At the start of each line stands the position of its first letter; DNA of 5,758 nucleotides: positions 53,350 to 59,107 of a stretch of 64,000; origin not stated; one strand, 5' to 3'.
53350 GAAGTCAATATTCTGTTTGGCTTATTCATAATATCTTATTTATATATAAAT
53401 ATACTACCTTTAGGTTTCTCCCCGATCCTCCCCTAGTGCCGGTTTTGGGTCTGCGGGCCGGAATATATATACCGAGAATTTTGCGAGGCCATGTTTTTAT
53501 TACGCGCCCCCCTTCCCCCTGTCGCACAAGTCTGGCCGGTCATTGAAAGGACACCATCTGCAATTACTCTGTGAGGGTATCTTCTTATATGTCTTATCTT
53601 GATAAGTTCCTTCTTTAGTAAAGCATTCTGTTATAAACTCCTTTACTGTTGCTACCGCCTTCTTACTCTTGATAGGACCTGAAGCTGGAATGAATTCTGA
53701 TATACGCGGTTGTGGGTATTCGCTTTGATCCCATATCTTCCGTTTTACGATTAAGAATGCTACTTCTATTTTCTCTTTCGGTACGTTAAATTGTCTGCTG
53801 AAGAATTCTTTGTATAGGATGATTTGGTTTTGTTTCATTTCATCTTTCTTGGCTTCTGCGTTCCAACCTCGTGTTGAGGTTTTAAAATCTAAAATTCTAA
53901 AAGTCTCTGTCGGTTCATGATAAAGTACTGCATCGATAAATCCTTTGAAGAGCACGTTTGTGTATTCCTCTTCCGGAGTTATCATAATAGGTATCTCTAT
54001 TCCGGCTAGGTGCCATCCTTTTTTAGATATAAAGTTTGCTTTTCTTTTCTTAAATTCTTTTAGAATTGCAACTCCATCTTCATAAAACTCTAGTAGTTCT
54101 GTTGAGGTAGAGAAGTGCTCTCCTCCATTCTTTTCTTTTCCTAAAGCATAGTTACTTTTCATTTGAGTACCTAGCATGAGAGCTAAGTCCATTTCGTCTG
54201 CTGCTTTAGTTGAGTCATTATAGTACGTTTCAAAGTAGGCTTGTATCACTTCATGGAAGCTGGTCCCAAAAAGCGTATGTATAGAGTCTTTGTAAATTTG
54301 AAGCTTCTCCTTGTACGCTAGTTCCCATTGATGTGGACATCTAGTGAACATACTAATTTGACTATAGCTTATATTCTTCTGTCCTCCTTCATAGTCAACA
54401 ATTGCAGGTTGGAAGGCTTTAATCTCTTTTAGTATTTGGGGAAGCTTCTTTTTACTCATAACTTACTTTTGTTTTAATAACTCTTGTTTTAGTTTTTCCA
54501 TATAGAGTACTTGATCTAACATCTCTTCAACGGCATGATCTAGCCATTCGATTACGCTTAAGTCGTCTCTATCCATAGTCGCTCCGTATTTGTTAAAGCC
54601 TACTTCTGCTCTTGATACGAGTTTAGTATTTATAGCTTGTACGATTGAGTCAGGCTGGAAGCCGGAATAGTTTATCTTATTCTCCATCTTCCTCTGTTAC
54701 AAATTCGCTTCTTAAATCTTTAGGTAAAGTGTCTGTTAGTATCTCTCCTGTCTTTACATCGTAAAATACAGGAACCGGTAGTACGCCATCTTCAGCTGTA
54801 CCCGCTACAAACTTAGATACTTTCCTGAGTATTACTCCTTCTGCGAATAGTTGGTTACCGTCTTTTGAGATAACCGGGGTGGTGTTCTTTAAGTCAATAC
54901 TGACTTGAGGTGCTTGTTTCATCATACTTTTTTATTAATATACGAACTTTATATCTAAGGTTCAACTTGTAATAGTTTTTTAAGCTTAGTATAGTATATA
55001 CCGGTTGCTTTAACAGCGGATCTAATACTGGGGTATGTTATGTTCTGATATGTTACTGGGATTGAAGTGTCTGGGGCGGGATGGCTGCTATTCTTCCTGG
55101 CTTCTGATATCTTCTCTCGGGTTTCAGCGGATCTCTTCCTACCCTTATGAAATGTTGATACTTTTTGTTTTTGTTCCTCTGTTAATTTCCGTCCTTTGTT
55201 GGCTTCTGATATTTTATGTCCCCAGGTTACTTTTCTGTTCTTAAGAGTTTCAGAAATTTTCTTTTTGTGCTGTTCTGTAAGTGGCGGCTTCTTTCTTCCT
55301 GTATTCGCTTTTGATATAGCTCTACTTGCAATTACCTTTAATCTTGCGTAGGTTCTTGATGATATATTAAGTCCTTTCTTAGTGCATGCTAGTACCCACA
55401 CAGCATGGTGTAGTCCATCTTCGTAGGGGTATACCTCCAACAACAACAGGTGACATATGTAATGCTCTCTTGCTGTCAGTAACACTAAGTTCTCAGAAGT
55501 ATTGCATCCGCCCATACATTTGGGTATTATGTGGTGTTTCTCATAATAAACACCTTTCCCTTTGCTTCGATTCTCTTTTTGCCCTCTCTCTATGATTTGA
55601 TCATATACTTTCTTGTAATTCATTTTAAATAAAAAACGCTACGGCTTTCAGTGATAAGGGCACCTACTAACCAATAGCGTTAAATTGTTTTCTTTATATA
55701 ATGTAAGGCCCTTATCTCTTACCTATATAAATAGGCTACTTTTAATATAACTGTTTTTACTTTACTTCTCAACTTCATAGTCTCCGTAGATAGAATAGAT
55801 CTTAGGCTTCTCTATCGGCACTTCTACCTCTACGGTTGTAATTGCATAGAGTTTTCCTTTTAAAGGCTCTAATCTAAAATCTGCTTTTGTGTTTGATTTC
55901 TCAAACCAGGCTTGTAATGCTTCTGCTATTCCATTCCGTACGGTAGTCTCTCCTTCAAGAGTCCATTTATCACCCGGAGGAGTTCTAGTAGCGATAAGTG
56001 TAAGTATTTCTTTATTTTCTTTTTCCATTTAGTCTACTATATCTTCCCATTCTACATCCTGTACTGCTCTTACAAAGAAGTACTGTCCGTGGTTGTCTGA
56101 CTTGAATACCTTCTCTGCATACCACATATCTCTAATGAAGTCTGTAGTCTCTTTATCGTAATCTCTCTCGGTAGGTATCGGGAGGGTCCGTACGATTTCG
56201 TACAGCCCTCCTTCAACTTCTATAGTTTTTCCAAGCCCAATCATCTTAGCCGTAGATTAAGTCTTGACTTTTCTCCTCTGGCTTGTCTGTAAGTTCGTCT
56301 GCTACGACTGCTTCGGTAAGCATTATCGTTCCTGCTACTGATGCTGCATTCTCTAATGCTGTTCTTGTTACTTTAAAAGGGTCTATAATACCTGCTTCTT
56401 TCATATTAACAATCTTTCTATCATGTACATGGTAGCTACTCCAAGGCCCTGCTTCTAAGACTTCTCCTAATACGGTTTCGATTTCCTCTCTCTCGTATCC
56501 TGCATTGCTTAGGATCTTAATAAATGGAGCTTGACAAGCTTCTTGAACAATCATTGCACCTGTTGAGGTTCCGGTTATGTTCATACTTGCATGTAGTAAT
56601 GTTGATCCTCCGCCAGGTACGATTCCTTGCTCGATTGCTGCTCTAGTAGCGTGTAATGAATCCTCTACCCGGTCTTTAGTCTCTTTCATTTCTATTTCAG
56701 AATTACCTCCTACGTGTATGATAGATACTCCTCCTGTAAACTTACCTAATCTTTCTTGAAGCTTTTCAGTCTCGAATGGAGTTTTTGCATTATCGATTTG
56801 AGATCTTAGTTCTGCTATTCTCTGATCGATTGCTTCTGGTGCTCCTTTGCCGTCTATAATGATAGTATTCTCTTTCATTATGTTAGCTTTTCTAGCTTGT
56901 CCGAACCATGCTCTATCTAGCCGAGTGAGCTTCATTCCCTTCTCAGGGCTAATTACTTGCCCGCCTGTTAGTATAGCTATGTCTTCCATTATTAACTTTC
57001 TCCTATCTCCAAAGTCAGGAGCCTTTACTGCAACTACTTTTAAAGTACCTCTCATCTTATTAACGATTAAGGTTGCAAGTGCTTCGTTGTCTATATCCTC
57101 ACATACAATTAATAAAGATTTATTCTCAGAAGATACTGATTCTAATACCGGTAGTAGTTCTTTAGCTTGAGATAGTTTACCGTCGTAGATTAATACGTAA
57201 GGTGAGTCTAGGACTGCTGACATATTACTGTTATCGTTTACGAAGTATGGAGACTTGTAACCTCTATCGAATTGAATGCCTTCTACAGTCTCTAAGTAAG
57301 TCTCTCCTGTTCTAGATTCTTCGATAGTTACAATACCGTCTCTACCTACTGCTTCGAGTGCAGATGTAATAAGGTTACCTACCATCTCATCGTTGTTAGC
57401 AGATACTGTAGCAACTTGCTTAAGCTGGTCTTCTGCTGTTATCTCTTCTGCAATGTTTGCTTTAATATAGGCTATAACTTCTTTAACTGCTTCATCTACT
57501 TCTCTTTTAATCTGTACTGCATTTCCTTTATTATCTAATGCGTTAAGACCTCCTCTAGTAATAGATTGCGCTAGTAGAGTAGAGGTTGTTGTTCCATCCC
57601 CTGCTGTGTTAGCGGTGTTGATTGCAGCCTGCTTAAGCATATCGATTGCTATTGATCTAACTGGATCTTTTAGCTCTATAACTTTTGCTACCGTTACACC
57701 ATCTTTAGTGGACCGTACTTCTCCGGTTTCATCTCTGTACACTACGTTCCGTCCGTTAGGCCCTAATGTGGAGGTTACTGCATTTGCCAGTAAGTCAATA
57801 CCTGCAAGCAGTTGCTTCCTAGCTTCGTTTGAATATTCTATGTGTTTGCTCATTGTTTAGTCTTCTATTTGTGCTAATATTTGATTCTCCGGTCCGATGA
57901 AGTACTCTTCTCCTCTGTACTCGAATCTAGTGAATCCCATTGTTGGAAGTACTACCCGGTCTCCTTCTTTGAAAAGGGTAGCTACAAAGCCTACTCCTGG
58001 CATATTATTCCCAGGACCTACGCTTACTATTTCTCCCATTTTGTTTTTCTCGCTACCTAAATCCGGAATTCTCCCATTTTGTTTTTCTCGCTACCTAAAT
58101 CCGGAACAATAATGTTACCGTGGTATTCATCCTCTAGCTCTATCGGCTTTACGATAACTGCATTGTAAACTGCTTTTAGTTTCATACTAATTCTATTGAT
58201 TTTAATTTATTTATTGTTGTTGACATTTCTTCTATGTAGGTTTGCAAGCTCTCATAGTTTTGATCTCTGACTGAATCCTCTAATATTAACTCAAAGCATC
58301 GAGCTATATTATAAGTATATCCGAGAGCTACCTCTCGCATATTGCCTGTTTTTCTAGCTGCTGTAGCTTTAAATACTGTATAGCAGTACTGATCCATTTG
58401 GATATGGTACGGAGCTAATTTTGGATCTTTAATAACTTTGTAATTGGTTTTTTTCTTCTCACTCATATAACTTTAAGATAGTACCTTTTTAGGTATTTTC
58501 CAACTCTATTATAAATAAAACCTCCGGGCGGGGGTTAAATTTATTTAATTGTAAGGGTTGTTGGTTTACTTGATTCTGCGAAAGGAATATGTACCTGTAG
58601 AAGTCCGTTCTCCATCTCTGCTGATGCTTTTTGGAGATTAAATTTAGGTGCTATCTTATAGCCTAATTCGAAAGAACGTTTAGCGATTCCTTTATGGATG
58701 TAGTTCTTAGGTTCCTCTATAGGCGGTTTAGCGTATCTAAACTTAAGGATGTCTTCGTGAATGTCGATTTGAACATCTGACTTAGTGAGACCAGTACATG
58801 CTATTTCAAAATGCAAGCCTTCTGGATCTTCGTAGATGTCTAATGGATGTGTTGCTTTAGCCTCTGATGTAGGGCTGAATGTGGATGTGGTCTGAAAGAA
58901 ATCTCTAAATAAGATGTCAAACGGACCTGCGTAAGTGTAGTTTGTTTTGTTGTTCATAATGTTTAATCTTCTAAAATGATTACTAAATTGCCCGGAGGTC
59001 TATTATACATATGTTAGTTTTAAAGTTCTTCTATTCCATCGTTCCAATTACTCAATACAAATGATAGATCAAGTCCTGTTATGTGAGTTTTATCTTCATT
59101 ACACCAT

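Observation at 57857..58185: GroES co-chaperonin interrupted by a perfect 38-bp tandem duplication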

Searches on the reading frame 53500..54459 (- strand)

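Call 48: search_protein_families(library=pfam, proteins=[window:53500-54459:-], max_evalue=0.01)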
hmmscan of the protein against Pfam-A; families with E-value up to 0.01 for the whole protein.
window:53500-54459:- (319 aa): 1 family
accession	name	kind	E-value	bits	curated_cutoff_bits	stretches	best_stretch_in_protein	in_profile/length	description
PF12705.13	PDDEXK_1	-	1e-19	71.9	22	1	30-307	2-244/247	PD-(D/E)XK nuclease superfamily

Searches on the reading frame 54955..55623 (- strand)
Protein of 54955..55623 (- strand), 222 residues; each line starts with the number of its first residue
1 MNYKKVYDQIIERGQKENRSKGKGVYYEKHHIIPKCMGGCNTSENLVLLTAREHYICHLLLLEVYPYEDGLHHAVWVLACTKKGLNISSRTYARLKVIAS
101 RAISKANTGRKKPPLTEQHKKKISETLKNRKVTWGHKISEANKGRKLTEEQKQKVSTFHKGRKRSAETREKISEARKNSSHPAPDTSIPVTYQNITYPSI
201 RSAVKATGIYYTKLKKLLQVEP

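Call 48: search_protein_families(library=pfam, proteins=[window:54955-55623:-], max_evalue=0.01)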
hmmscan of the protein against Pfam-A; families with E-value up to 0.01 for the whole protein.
window:54955-55623:- (222 aa): 2 families
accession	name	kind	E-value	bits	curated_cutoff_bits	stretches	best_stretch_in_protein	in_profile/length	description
PF07460.16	NUMOD3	-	0.0001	22.6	20.4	0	161-182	1-22/37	NUMOD3 motif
PF01844.29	HNH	-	0.0076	16.8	21.4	0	26-49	13-36/47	HNH endonuclease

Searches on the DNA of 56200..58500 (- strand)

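Call 5: search_dna_similar(query=window:56200-58500:-, collection=phages, mode=near)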
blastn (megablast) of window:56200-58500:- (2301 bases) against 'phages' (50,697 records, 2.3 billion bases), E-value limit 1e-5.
No match.
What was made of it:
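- Closest known: GroES-GroEL gene pairs of Flavobacteriia phages. Different: There is no nucleotide-level similarity to any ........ phage (call 5).
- Tried and rejected: (1) Megablast of the groES-groEL region against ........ phages found no match (call 5), so no annotated close relative exists there.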

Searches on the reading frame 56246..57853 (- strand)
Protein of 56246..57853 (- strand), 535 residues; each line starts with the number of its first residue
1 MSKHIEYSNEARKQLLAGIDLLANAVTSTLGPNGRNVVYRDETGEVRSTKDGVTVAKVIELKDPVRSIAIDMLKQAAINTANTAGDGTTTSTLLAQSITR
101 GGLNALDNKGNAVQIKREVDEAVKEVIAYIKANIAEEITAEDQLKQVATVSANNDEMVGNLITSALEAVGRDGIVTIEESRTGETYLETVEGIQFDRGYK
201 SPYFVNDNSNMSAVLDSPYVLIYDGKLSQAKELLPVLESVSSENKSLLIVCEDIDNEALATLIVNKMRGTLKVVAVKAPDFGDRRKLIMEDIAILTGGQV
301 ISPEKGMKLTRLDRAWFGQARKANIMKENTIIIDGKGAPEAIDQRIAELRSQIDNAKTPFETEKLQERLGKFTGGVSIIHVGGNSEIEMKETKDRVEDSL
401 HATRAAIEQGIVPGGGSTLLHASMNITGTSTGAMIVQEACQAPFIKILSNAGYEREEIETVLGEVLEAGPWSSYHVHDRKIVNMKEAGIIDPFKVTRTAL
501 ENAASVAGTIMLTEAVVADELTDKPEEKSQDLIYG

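Call 6: search_protein_families(library=pfam, proteins=[window:56246-57853:-], max_evalue=0.1)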
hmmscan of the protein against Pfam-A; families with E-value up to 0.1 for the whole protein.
window:56246-57853:- (535 aa): 3 families
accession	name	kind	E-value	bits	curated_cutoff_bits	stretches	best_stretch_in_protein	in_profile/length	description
PF00118.29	Cpn60_TCP1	-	8.8e-63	213.1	34.3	1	22-519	1-488/490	TCP-1/cpn60 chaperonin family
PF04772.17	Flu_B_M2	-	0.03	15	25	1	96-188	21-104/109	Influenza B matrix protein 2 (BM2)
PF19813.4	DUF6296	-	0.075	13.5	27.2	0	26-57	28-58/78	Family of unknown function (DUF6296)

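Call 9: find_encoding_contigs(protein=window:56246-57853:-, flank=10000, max_places=10)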
Protein window:56246-57853:- (535 aa): 5 contigs read that carry it; 5 places shown.
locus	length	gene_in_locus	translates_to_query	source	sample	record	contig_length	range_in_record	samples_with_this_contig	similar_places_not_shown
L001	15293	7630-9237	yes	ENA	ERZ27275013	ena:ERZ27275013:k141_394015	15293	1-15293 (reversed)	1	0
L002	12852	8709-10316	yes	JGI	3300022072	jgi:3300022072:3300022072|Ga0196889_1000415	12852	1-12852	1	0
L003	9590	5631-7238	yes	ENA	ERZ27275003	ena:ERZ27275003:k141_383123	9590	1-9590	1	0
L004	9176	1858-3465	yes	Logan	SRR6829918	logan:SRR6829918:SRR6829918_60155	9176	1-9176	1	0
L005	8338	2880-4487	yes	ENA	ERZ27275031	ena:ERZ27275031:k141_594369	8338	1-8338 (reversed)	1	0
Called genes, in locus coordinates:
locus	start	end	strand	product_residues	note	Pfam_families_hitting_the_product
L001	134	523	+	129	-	PF03061:4HBT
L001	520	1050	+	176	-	PF00156:Pribosyltran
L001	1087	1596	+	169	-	PF22769:DCD, PF00692:dUTPase (weak)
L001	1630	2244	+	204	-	-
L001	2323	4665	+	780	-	PF01612:DNA_pol_A_exo1, PF00476:DNA_pol_A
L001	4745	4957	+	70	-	-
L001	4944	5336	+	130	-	-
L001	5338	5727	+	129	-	-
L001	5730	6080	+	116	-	-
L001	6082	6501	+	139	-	-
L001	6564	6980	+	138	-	PF00011:HSP20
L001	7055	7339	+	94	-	-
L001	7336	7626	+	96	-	PF00166:Cpn10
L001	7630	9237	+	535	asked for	PF00118:Cpn60_TCP1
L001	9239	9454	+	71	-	-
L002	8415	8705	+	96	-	PF00166:Cpn10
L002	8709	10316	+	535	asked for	PF00118:Cpn60_TCP1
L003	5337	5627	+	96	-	PF00166:Cpn10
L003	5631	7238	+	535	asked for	PF00118:Cpn60_TCP1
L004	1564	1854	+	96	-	PF00166:Cpn10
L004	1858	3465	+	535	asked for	PF00118:Cpn60_TCP1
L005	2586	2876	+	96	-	PF00166:Cpn10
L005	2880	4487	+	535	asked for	PF00118:Cpn60_TCP1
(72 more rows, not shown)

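Call 14: find_related_loci(query=window:56246-57853:-, collection=viral_contigs, flank=10000)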
Query window:56246-57853:- (535 aa) in viral_contigs; peptide patterns used: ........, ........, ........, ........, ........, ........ (x = any residue, [..] = any of these).
18 stretches matched a pattern; 16 encode a relative of the query (tblastn E <= 1e-3); 16 distinct loci.
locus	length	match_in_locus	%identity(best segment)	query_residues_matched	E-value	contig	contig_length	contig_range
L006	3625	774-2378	97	1-535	0e+0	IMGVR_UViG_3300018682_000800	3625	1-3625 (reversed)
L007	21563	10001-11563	86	1-521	0e+0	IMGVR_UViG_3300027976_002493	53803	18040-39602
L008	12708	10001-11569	84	1-523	0e+0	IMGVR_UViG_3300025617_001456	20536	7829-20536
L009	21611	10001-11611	83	1-535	0e+0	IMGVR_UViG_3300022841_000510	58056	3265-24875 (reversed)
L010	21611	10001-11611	83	1-535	0e+0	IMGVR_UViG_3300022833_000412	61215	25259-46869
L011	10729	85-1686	62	1-527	0e+0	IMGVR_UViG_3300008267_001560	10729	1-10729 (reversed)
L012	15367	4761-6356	63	1-535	0e+0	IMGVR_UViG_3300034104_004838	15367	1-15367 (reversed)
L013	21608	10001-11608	60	1-530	0e+0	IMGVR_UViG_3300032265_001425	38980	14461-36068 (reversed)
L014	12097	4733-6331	59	1-524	0e+0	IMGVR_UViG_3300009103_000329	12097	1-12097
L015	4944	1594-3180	58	1-520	0e+0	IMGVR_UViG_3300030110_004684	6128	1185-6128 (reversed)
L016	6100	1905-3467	59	1-517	0e+0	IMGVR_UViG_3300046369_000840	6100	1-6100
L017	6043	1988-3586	58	1-533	0e+0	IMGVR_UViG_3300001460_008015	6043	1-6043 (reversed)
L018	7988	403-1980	57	1-523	0e+0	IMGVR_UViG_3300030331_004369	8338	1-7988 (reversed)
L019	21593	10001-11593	37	1-517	2e-115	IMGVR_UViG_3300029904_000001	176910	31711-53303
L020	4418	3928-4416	84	1-163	9e-83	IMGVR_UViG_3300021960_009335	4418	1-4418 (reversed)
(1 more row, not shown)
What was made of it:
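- Tried and rejected: Their power is low because IMG/VR holds few relatives above 97% identity (call 14).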

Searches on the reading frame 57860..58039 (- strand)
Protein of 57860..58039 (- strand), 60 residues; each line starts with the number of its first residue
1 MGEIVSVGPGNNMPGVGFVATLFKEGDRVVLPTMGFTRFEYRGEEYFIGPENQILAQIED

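Call 6: search_protein_families(library=pfam, proteins=[window:57860-58039:-], max_evalue=0.1)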
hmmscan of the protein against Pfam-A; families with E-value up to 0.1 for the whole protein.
seq(60 aa): 1 family
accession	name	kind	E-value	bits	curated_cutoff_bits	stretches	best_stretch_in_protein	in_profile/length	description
PF00166.26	Cpn10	-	7.1e-08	32.8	21.1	1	2-58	37-93/93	Chaperonin 10 Kd subunit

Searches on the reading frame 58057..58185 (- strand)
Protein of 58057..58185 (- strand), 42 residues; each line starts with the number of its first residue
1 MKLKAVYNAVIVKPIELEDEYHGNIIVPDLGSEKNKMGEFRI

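Call 6: search_protein_families(library=pfam, proteins=[window:58060-58185:-], max_evalue=0.1)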
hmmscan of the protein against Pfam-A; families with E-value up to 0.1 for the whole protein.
seq(42 aa): 1 family
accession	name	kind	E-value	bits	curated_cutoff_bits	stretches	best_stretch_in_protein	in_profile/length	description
PF00166.26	Cpn10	-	0.003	18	21.1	1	2-39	1-38/93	Chaperonin 10 Kd subunit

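Call 27: find_encoding_contigs(protein=window:58057-58185:-, flank=10000, max_places=10)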
Protein window:58057-58185:- (42 aa): no gene with exactly this product is on record in the collection.
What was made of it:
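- The truncated 42-aa product is not on record in the gene index (call 27).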

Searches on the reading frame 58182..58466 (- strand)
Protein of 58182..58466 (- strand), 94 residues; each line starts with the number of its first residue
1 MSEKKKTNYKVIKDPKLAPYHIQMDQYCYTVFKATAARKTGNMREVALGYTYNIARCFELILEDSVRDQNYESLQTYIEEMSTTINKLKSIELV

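Call 6: search_protein_families(library=pfam, proteins=[window:58182-58466:-], max_evalue=0.1)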
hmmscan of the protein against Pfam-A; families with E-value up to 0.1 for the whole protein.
window:58182-58466:- (94 aa): 1 family
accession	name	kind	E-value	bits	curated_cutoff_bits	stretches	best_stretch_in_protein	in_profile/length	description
PF20388.3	DUF6683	-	0.059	13.4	23.6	1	32-81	127-176/253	Family of unknown function (DUF6683)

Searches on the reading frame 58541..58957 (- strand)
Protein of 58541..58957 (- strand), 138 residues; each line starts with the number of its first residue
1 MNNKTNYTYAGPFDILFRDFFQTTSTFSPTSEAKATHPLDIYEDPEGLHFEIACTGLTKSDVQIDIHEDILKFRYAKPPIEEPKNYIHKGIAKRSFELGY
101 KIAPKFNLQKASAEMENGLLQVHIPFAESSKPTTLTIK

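Call 6: search_protein_families(library=pfam, proteins=[window:58541-58957:-], max_evalue=0.1)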
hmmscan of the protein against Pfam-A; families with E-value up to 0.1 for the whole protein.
window:58541-58957:- (138 aa): 1 family
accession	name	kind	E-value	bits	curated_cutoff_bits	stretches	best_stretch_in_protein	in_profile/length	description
PF00011.27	HSP20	-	8.1e-11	42.4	20.8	1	40-132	1-93/102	Hsp20/alpha crystallin family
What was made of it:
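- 58541..58957 (-): Small heat-shock protein (Hsp20/alpha-crystallin family, E=8e-11), the first gene of the chaperone cluster. call 6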
